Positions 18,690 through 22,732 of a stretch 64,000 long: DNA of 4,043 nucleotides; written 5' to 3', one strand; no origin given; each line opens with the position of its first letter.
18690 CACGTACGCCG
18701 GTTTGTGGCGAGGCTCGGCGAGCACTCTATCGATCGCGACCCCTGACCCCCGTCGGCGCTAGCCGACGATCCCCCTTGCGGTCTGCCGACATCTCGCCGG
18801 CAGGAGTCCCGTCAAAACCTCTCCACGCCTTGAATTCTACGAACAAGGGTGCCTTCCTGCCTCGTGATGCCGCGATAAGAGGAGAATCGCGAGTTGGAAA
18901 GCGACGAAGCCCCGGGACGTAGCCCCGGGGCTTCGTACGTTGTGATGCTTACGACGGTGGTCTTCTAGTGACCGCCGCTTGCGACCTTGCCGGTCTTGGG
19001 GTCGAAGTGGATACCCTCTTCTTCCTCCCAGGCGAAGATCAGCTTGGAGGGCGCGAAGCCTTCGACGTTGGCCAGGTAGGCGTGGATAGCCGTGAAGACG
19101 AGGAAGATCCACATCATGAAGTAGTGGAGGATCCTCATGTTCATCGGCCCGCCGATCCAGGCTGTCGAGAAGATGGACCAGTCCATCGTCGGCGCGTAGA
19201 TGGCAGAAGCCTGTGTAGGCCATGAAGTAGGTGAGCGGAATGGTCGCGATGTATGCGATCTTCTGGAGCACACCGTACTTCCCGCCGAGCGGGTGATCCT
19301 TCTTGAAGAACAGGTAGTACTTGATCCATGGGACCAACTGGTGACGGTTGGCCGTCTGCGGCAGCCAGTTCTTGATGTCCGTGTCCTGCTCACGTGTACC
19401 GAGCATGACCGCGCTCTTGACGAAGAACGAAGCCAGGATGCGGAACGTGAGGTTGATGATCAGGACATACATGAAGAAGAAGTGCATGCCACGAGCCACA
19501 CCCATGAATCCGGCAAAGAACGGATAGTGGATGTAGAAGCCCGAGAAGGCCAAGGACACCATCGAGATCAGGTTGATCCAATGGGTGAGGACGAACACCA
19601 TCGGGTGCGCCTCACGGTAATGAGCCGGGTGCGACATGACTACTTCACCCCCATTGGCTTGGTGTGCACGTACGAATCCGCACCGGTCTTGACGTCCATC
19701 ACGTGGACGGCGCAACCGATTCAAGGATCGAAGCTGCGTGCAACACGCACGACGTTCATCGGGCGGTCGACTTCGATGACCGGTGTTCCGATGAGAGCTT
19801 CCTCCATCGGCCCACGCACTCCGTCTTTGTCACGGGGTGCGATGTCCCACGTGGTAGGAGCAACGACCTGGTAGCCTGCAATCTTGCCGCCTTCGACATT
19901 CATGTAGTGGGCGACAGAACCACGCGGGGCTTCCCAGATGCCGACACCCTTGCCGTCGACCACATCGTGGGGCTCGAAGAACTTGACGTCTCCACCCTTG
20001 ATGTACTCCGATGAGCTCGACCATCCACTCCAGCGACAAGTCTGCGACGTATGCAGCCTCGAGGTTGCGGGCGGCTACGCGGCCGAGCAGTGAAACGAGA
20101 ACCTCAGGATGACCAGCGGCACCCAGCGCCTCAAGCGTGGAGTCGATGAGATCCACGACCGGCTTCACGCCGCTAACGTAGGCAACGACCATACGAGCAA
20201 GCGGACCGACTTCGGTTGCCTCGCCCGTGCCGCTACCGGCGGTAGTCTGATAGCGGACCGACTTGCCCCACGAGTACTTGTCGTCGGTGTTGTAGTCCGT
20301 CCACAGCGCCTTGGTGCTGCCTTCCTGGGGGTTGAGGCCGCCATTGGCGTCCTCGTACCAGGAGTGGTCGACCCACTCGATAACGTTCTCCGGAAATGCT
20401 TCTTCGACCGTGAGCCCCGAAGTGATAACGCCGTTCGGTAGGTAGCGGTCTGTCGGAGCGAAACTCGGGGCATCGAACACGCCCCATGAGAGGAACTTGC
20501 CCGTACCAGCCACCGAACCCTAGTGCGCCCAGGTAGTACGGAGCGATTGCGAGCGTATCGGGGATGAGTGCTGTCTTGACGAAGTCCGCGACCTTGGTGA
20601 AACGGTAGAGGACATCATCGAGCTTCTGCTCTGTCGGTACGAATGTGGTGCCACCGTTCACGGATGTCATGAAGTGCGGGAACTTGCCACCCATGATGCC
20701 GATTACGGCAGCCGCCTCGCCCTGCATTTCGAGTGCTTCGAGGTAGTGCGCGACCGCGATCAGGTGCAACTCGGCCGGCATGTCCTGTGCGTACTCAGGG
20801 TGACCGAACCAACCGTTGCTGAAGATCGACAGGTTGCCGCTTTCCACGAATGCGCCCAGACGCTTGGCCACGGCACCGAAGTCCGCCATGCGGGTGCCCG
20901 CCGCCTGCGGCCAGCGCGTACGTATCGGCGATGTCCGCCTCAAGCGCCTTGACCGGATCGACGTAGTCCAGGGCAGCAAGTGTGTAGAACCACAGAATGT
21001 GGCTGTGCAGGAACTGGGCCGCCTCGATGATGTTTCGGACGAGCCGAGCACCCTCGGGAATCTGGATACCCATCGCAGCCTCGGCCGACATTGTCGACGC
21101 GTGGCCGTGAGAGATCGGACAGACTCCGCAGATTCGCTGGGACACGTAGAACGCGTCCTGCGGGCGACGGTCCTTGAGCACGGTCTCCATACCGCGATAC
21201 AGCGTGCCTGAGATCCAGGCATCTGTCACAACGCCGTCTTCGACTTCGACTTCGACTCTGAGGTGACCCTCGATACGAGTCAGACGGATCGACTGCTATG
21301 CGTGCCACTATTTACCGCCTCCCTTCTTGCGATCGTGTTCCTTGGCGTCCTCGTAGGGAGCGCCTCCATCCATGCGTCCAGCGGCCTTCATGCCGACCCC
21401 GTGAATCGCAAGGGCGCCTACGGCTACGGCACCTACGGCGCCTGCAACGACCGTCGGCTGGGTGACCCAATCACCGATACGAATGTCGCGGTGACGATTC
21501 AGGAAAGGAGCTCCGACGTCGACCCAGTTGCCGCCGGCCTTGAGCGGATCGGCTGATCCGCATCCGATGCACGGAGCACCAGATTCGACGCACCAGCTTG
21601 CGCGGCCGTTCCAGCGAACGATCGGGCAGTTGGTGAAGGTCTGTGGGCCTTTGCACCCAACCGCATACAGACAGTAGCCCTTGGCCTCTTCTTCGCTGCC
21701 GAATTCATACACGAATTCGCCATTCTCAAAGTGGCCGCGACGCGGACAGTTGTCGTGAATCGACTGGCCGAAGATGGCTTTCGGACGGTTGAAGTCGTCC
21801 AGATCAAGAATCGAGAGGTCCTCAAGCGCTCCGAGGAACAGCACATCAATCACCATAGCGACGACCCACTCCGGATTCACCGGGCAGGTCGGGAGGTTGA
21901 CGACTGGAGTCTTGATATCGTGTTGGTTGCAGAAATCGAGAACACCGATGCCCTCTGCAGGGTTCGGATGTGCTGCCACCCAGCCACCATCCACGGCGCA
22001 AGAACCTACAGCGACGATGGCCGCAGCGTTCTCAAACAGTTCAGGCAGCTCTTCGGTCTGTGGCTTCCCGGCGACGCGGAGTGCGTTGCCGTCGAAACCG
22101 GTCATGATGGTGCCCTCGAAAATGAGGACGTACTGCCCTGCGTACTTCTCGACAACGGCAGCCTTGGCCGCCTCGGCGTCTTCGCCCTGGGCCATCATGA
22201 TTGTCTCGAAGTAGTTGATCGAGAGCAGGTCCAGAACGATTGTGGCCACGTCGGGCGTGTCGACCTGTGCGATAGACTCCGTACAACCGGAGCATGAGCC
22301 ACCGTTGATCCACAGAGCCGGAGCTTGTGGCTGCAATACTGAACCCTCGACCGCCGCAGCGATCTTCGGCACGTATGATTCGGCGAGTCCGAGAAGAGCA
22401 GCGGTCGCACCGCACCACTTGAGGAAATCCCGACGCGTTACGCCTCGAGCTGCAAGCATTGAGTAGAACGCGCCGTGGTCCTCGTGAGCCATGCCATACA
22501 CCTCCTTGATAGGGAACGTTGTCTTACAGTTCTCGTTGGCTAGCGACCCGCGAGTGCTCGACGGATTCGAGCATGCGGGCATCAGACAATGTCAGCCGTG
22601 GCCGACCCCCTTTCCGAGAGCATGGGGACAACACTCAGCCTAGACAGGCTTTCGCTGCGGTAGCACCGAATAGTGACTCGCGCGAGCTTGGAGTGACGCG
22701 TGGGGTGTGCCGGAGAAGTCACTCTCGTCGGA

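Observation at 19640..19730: In-frame TGA at the Ni-ligand cysteine of the hydrogenase large subunit: candidate selenocysteine [NiFeSe] hydrogenase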

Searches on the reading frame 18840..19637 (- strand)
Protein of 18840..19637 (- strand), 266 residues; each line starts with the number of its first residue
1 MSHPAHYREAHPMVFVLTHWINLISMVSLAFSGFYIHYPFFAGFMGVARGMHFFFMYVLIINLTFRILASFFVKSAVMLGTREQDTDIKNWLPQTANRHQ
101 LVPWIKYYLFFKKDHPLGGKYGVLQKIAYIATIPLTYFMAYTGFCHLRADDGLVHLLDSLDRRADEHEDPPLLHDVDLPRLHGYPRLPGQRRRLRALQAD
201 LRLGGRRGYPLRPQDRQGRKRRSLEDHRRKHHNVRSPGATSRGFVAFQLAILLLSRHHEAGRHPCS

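Call 41: search_protein_families(library=pfam, max_evalue=0.00001, proteins=[window:18840-19637:-])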
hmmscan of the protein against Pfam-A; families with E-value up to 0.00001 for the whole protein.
seq(266 aa): 1 family
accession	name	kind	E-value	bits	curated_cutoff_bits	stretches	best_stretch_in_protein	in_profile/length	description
PF01292.26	Ni_hydr_CYTB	-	3e-16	60.2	30.1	1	11-148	2-123/179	Prokaryotic cytochrome b561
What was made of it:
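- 18965..19637 (-): Ni-hydrogenase b-type cytochrome subunit (one frame change near 19204). Pfam Ni_hydr_CYTB (call 41).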

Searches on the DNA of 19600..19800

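Call 62: search_rna_families(source=window, start=19600, end=19800, threshold=evalue, max_evalue=10)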
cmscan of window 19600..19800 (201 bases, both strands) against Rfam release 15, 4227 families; matches with E-value up to 10: 0.
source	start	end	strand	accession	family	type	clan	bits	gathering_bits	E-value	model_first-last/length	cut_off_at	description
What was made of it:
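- On [NiFeSe] hydrogenase (functional class): No curated SECIS model was available (call 62).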

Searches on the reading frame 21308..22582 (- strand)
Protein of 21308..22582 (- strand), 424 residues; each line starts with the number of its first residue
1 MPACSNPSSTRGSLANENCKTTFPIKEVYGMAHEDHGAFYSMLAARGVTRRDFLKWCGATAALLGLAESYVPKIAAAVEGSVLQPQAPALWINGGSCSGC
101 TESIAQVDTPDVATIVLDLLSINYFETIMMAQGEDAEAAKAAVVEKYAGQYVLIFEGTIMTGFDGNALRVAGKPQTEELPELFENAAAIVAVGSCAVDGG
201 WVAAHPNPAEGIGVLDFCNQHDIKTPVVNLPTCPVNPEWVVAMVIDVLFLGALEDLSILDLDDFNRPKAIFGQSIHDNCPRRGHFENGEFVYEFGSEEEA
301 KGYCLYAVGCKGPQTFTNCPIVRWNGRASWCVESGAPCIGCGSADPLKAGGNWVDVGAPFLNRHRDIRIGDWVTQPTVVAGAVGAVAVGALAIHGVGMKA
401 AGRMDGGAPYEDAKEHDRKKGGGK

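Call 31: find_encoding_contigs(protein=window:21308-22582:-, flank=10000, max_places=4)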
Protein window:21308-22582:- (424 aa): no gene with exactly this product is on record in the collection.

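Call 51: search_protein_families(library=ncbifam, max_evalue=1e-10, proteins=[window:21308-22582:-])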
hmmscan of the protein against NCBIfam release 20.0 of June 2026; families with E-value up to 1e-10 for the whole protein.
window:21308-22582:- (424 aa): 3 families
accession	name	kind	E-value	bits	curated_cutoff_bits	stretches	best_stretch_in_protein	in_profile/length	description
TIGR00391.1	hydA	subfamily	1.2e-90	304.3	179.5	1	36-399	3-347/365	hydrogenase small subunit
NF007779.0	PRK10468.1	equivalog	1.4e-70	238.2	659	1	41-342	6-296/372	hydrogenase 2 small subunit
NF045520.1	H2_NiFeSe_small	exception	2.3e-69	234.1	470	1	48-345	2-303/314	NiFeSe hydrogenase small subunit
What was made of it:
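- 21308..22492 (-): Hydrogenase small subunit with Tat signal (RRDFLKW), C-terminal membrane anchor, and Cys in place of the Pro that defines a medial [3Fe-4S] cluster (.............). NCBIfam hydA 304 bits (call 51).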

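Call 52: search_solved_structures(query=window:21308-22582:-, max_evalue=1e-30, show_alignments=0)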
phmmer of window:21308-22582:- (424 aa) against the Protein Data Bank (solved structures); distinct sequences matched with E-value up to 1e-30: 42.
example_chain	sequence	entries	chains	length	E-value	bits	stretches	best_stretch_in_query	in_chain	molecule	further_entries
1h2a_S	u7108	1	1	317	3e-68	234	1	41-345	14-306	HYDROGENASE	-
3myr_A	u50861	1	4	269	4.8e-61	210.2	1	89-359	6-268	Hydrogenase (NiFe) small subunit HydA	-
3ayx_B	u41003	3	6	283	9.2e-59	202.7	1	77-343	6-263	Membrane-bound hydrogenase small subunit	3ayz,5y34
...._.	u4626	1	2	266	6.5e-58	199.9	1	89-343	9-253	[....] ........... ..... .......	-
4upe_A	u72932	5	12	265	1.2e-57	199.1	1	88-345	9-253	NIFE-HYDROGENASE SMALL SUBUNIT | HYDROGENASE (NIFE) SMALL SUBUNIT HYDA | PERIPLASMIC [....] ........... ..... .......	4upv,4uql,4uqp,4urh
1yqw_A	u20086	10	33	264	1.2e-57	199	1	88-345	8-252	Periplasmic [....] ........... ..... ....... | HYDROGENASE (NIFE) SMALL SUBUNIT HYDA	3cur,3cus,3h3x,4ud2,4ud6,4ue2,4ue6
4ucq_A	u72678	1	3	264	1.8e-57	198.5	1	88-345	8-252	HYDROGENASE (NIFE) SMALL SUBUNIT HYDA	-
4ucx_A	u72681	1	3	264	2e-57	198.3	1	88-345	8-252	HYDROGENASE (NIFE) SMALL SUBUNIT HYDA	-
1yrq_A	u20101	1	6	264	2.2e-57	198.2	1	88-345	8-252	Periplasmic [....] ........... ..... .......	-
4ucw_A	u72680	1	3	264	3.5e-57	197.5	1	88-345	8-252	HYDROGENASE (NIFE) SMALL SUBUNIT HYDA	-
1h2r_S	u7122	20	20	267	4.1e-57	197.3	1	85-345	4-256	PROTEIN (PERIPLASMIC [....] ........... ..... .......) | Periplasmic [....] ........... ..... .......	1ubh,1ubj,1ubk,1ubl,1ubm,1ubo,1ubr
4c3o_B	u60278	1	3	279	4.2e-57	197.2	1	84-343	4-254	HYDROGENASE-1 SMALL SUBUNIT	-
8w6x_S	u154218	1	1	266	5.6e-57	196.8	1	85-345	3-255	Periplasmic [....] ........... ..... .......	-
1frf_S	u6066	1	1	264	6e-57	196.7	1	88-345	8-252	[NI-FE] HYDROGENASE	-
2wpn_A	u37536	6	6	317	7.3e-57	196.4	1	48-345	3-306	PERIPLASMIC [NIFESE] HYDROGENASE, SMALL SUBUNIT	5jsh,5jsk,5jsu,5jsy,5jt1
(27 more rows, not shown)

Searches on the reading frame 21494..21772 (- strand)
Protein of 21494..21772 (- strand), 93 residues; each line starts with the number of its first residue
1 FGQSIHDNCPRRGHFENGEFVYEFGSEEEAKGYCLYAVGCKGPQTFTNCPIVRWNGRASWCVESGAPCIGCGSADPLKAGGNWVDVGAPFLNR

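Call 53: search_solved_structures(query=window:21494-21772:-, max_evalue=0.001, show_alignments=5)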
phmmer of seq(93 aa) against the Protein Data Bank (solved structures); distinct sequences matched with E-value up to 0.001: 43.
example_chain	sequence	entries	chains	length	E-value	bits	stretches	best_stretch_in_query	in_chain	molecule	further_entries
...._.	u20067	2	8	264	7.8e-25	90.8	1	1-73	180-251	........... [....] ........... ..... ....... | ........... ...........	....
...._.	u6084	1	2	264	7.8e-25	90.8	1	1-73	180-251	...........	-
4ucq_A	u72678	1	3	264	1e-24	90.4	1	1-75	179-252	HYDROGENASE (NIFE) SMALL SUBUNIT HYDA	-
4ucx_A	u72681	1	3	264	1.1e-24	90.4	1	1-75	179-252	HYDROGENASE (NIFE) SMALL SUBUNIT HYDA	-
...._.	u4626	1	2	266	1.2e-24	90.3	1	1-73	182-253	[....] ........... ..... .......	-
1h2r_S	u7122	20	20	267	1.6e-24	89.8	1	1-75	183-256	PROTEIN (PERIPLASMIC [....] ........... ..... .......) | Periplasmic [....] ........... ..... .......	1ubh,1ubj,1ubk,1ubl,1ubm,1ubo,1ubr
8w6x_S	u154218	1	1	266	1.6e-24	89.8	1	1-75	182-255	Periplasmic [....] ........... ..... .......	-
4u9h_S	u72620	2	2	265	1.6e-24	89.8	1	1-75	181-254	Periplasmic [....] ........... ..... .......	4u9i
4ucw_A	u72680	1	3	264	2.2e-24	89.4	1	1-75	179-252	HYDROGENASE (NIFE) SMALL SUBUNIT HYDA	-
1h2a_S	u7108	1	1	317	2.2e-24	89.4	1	1-75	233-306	HYDROGENASE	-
1yqw_A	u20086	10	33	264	4e-24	88.5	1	1-75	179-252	Periplasmic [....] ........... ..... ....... | HYDROGENASE (NIFE) SMALL SUBUNIT HYDA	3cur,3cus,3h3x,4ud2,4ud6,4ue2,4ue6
1yrq_A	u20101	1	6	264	4e-24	88.5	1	1-75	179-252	Periplasmic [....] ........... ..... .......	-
1frf_S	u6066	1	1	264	4e-24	88.5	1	1-75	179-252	[NI-FE] HYDROGENASE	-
4upe_A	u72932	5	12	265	4e-24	88.5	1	1-75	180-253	NIFE-HYDROGENASE SMALL SUBUNIT | HYDROGENASE (NIFE) SMALL SUBUNIT HYDA | PERIPLASMIC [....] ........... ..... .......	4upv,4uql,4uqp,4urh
3ayx_B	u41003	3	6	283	1.2e-22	83.8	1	1-73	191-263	Membrane-bound hydrogenase small subunit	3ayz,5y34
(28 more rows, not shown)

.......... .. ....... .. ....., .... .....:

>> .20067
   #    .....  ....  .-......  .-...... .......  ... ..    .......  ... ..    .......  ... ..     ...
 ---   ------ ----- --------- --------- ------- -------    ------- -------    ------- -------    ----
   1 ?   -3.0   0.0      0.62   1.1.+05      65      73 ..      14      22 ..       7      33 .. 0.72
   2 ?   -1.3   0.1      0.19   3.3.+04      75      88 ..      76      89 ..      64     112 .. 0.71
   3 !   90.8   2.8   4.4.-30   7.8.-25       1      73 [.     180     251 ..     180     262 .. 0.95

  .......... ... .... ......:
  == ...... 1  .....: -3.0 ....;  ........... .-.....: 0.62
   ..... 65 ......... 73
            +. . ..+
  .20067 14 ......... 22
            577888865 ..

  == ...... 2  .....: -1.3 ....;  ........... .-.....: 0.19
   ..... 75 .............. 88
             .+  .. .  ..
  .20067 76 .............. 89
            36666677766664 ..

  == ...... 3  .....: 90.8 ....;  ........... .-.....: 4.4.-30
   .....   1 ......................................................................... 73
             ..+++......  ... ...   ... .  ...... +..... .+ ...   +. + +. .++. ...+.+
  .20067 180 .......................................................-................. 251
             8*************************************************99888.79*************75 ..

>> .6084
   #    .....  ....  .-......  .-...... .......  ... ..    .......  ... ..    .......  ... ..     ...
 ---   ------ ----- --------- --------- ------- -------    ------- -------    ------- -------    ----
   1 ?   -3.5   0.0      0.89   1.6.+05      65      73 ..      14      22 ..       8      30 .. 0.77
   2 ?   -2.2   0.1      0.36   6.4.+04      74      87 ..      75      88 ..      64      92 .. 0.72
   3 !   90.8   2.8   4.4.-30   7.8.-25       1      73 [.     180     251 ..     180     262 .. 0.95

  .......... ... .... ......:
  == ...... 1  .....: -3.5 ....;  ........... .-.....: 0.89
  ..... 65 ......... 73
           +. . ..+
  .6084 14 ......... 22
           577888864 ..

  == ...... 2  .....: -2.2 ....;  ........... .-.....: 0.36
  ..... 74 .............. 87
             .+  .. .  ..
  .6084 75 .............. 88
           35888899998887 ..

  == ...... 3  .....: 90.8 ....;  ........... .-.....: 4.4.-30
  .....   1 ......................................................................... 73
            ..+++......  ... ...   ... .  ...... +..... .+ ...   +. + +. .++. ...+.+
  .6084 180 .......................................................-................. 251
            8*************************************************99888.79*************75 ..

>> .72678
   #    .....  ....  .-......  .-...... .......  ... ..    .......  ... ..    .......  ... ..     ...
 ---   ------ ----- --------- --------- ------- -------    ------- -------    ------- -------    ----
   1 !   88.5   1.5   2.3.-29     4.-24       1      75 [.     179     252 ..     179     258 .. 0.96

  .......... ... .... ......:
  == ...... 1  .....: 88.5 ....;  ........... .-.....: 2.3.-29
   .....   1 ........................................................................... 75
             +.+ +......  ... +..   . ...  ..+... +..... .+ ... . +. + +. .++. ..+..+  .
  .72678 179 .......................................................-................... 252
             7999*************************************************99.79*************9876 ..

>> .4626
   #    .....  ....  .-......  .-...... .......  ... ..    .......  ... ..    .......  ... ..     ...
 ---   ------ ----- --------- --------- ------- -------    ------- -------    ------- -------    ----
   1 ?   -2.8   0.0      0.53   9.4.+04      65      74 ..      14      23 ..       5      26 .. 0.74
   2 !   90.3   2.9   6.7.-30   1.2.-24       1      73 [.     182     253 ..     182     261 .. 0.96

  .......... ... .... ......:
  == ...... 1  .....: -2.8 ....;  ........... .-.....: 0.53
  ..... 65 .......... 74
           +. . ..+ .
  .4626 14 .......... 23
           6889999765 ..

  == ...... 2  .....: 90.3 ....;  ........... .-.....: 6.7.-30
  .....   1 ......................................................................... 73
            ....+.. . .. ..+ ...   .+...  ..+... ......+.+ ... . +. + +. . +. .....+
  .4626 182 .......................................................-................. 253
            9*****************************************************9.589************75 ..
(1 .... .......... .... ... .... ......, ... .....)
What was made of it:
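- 21308..22492 (-): Alignment to D. gigas '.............' (call 53).
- On [NiFeSe] hydrogenase (functional class): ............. against D. gigas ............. (call 53).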
